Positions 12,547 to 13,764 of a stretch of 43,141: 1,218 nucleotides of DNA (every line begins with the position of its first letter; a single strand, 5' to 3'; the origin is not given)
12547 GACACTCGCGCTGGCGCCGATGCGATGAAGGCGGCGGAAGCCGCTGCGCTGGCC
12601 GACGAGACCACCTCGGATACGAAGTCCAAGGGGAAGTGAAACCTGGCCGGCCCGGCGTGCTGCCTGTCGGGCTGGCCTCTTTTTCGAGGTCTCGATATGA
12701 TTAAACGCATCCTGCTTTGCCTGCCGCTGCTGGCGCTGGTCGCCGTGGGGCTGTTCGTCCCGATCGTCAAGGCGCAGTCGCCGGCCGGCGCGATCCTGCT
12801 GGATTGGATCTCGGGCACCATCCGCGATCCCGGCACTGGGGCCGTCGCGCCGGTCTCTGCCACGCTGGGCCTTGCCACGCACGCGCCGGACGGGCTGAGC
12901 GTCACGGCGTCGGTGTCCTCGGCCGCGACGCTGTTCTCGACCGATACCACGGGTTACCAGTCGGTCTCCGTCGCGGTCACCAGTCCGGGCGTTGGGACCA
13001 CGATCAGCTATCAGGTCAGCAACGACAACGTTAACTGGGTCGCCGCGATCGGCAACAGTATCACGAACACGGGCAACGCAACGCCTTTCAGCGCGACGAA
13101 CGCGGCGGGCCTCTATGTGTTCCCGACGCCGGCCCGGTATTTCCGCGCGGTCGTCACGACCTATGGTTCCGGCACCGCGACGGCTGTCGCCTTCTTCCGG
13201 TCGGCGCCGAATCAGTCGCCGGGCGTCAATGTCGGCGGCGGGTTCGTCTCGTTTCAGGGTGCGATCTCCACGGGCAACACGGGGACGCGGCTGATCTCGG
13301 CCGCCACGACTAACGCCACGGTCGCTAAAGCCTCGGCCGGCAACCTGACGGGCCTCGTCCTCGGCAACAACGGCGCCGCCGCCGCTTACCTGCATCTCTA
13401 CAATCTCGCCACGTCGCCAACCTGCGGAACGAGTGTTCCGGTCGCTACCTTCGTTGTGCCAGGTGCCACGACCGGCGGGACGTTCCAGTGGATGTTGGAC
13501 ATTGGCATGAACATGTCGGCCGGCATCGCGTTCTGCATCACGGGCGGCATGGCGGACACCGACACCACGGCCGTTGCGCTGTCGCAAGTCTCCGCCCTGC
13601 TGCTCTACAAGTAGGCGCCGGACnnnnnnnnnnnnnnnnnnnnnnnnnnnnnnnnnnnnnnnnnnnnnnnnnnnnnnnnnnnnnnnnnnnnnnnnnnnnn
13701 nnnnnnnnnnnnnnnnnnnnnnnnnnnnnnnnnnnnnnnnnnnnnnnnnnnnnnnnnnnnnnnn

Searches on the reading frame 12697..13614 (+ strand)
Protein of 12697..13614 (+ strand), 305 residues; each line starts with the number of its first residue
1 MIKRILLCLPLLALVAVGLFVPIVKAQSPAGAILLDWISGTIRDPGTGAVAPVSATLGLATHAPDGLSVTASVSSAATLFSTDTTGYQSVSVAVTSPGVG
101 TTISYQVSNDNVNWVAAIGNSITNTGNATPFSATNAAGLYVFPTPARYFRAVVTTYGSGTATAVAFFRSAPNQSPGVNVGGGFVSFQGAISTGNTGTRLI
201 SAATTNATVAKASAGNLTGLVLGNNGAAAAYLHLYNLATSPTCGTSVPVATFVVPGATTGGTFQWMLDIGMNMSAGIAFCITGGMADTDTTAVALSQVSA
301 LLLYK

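Call 47: search_protein_families(library=pfam, proteins=[window:12697-13614:+], max_evalue=0.01)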
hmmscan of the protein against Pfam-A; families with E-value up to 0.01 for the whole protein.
window:12697-13614:+ (305 aa): 1 family
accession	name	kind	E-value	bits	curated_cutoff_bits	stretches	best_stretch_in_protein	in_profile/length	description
PF00754.31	F5_F8_type_C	-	0.007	16.9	28.2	0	97-160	60-119/127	F5/8 type C domain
